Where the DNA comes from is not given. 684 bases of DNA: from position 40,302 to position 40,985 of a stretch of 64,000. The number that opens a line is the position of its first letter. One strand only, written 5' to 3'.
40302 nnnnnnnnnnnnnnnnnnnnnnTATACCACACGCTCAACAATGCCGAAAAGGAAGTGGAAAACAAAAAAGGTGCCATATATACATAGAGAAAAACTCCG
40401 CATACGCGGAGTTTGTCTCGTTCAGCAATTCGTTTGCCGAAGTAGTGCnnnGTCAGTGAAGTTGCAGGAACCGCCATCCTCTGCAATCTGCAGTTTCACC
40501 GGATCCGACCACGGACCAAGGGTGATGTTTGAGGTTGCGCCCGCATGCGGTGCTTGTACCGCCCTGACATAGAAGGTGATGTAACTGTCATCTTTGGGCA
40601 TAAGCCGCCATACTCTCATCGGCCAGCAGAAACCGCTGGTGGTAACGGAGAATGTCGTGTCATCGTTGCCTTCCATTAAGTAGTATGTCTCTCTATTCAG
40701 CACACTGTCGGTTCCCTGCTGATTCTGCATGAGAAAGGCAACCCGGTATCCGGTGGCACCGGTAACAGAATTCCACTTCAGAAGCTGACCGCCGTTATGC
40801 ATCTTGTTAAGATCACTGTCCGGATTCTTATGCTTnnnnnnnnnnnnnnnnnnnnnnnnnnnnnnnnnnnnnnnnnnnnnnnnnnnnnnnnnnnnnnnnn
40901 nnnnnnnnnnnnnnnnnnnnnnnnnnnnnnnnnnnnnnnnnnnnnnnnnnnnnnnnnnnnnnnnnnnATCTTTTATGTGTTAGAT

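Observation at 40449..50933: Ten-kb surface-protein locus bracketed by paralogous FN3-like genes; four consecutive proteins end in peptidoglycan-binding domains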

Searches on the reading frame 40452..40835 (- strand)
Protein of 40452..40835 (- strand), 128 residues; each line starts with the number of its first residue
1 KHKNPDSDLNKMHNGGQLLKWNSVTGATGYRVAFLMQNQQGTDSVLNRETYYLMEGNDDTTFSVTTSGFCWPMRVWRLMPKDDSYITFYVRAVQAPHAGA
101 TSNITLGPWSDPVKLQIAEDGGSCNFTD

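Call 50: predict_structure(alignment_id=A3)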
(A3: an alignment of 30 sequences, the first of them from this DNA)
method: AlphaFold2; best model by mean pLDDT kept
length: 128 residues; sequences in the alignment: 30
mean_pLDDT: 70.6   pTM: 0.66
mean pLDDT of the five models: 70.6, 67.7, 66.9, 65.8, 65.3
residues with pLDDT >= 90: 21; 70-90: 48; 50-70: 41; < 50: 18
segments of 3 or more residues with pLDDT < 50: 58-69, 72-75
pLDDT, mean of each block of 10 residues (from residue 1): 54 66 91 82 74 65 42 52 78 85 89 79 59
secondary structure, 60 per line:
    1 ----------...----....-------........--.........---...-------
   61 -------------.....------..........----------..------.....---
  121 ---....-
elements in order: E11-13 E18-21 E29-36 E39-47 E51-53 H74-78 E85-94 E113-117 E124-127

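Call 53: fold_search(model_id=the predicted structure, library=pdb)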
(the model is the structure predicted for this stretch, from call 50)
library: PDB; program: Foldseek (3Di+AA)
matches with E <= 10: 796; with E <= 0.001: 0
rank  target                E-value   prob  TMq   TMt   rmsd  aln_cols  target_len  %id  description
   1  7ox5_C                5.1e-03  1.00  0.50  0.33   5.2       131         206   18  hIL-9:hIL-9Ra complex (released 2022-12-28)
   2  3tgx_A                6.0e-03  1.00  0.48  0.31   4.7       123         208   17  IL-21:IL21R complex (released 2012-02-15)
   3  7ox5_M                6.3e-03  1.00  0.49  0.34   5.0       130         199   18  hIL-9:hIL-9Ra complex (released 2022-12-28)
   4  3tgx_E                7.9e-03  0.99  0.37  0.24   9.0       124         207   20  IL-21:IL21R complex (released 2012-02-15)
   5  7kq7_B                1.0e-02  0.99  0.40  0.27   5.4       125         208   18  Crystal structure of IL21R in complex with an antibody Fab fragment (released 2021-04-07)
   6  7ox5_E                1.1e-02  1.00  0.47  0.36   5.4       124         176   17  hIL-9:hIL-9Ra complex (released 2022-12-28)
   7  7ox5_G                1.2e-02  0.99  0.42  0.30   5.8       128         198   16  hIL-9:hIL-9Ra complex (released 2022-12-28)
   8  3tgx_C                1.2e-02  0.99  0.42  0.28   7.1       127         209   18  IL-21:IL21R complex (released 2012-02-15)
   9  4y5v_F                1.6e-02  1.00  0.48  0.32   4.8       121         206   16  Diabody 305 complex with EpoR (released 2015-04-29)
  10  7ox5_I                1.9e-02  1.00  0.47  0.35   5.1       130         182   18  hIL-9:hIL-9Ra complex (released 2022-12-28)
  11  8vvo_I                1.9e-02  0.99  0.41  0.28   5.3       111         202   19  Structure of FabS1CE2-EPR1-1 in complex with the erythropoietin receptor (released 2024-07-10)
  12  4y5v_C                3.2e-02  1.00  0.48  0.32   4.9       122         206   17  Diabody 305 complex with EpoR (released 2015-04-29)
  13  2b5i_C                3.6e-02  1.00  0.46  0.33   5.6       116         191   13  cytokine receptor complex (released 2005-11-29)
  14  4lxo_A                3.8e-02  1.00  0.45  0.33   4.4       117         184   14  Crystal structure of 9,10Fn3-elegantin chimera (released 2014-08-06)
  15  5g56                  3.8e-02  0.98  0.38  0.08   5.9       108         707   17  THE TETRA-MODULAR CELLULOSOMAL ARABINOXYLANASE CtXyl5A STRUCTURE AS REVEALED BY X-RAY CRYSTALLOGRAPHY (released 2016-06-29)
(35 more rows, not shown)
